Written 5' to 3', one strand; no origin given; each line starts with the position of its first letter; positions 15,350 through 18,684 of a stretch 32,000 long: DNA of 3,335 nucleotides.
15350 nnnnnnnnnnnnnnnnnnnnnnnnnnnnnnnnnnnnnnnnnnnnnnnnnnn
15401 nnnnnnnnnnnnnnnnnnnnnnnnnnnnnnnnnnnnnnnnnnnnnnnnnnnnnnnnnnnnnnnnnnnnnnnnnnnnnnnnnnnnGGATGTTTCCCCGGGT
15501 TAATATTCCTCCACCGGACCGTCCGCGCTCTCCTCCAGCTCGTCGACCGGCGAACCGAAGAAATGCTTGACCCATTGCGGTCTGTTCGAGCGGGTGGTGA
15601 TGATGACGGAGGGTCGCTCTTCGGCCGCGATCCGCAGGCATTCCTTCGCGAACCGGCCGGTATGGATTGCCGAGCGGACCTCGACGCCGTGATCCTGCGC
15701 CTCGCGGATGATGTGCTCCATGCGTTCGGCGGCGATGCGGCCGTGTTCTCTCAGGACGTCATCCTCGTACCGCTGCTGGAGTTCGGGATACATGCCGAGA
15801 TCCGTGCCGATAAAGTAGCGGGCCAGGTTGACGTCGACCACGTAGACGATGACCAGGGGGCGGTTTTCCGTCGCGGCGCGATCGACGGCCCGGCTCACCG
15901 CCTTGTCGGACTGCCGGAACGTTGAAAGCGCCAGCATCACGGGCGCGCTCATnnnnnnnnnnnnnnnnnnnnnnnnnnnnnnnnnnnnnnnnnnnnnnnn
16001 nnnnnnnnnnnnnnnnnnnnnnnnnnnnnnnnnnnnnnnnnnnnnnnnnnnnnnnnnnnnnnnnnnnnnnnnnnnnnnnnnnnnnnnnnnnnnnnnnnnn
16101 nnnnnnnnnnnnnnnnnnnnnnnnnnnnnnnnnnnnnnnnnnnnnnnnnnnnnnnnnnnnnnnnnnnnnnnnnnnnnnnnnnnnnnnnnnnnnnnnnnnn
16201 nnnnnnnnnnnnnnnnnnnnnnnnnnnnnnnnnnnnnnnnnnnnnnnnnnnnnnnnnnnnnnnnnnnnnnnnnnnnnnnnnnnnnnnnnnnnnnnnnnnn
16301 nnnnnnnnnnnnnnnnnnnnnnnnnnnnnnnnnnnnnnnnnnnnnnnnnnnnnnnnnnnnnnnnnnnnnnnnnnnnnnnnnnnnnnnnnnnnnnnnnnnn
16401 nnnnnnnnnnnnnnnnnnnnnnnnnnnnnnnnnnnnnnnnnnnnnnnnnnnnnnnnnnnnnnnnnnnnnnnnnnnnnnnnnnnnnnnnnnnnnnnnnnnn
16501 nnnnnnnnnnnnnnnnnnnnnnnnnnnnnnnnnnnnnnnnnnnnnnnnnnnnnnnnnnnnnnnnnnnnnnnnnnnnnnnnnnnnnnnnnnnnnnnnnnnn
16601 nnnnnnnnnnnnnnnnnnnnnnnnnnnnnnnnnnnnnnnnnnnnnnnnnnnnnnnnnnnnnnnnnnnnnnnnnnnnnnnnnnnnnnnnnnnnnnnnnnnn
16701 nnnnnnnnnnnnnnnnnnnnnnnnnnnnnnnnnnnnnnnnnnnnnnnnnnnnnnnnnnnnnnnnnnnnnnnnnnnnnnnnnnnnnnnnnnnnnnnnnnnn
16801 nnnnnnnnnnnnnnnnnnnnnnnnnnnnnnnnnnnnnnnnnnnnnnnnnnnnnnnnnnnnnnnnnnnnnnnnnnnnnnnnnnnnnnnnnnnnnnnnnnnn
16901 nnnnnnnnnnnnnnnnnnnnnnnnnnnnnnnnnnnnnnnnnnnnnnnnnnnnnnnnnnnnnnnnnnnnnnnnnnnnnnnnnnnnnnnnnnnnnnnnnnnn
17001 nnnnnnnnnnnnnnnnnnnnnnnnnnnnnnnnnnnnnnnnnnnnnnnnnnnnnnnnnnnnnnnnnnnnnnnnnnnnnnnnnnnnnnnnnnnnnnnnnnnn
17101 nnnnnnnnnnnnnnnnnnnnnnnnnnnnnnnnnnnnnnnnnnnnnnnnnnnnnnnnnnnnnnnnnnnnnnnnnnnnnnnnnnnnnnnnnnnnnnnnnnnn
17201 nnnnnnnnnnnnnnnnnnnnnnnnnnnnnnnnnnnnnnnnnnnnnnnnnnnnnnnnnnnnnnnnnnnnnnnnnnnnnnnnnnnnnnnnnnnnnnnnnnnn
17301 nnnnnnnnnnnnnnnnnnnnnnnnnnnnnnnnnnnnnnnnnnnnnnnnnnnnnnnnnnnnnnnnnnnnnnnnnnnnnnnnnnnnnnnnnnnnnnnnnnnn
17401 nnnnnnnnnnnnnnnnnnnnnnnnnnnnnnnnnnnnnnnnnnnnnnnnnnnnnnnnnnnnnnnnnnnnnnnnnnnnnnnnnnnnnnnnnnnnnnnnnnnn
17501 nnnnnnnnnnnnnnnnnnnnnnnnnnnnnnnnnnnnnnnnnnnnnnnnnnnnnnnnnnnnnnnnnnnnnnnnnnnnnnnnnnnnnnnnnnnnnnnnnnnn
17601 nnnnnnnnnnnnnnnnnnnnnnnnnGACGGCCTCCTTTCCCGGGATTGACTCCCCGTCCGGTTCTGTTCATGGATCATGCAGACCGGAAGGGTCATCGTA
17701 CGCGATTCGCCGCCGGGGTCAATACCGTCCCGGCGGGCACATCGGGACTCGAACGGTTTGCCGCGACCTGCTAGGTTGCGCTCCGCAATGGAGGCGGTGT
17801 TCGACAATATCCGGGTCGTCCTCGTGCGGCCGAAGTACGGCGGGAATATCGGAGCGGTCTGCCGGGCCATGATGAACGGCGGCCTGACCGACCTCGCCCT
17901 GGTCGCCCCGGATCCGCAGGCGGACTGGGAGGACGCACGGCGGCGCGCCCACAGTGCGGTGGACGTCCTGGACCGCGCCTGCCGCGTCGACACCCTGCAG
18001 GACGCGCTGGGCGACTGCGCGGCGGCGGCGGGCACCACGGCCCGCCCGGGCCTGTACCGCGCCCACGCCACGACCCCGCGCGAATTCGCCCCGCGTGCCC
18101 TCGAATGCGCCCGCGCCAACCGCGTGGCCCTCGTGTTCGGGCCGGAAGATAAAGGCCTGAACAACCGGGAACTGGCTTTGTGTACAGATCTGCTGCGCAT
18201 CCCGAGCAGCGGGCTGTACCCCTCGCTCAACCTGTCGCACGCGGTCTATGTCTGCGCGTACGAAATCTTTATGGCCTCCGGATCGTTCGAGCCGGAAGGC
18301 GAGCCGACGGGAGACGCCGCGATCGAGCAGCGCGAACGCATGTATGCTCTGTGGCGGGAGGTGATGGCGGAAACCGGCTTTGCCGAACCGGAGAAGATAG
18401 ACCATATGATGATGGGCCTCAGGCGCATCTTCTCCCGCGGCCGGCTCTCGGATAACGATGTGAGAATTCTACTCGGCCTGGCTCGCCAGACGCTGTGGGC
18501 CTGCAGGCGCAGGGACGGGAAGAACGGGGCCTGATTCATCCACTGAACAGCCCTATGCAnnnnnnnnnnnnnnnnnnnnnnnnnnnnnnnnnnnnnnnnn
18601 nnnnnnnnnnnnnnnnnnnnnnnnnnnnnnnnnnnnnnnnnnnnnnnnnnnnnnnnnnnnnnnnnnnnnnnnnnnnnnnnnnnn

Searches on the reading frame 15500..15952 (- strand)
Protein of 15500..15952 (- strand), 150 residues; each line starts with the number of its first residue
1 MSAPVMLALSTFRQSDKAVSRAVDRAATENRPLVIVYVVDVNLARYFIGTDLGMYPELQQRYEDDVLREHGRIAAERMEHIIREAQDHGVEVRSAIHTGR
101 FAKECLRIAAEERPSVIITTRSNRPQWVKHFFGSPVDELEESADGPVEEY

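Call 9: search_protein_families(library=pfam, proteins=[window:15500-15952:-])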
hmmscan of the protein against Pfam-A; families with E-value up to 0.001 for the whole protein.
window:15500-15952:- (150 aa): 1 family
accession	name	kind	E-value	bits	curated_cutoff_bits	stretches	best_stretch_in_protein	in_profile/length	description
PF00582.32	Usp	-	1e-10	42.7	24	1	4-147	4-137/141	Universal stress protein family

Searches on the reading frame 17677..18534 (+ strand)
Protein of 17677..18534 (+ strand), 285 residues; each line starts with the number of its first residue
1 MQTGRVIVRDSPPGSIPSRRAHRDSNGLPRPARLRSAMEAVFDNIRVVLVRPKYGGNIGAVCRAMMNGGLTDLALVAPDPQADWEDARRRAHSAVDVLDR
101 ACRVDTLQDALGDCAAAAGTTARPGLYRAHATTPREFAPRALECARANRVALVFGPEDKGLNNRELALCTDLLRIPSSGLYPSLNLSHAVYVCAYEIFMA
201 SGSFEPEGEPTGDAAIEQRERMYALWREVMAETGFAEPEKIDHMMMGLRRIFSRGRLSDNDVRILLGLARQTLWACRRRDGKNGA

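Call 9: search_protein_families(library=pfam, proteins=[window:17677-18534:+])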
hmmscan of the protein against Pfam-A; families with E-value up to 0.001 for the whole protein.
window:17677-18534:+ (285 aa): 1 family
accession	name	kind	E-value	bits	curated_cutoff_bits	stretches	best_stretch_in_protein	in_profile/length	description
PF00588.24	SpoU_methylase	-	1.2e-26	93.9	29.7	1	45-195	2-142/142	SpoU rRNA Methylase family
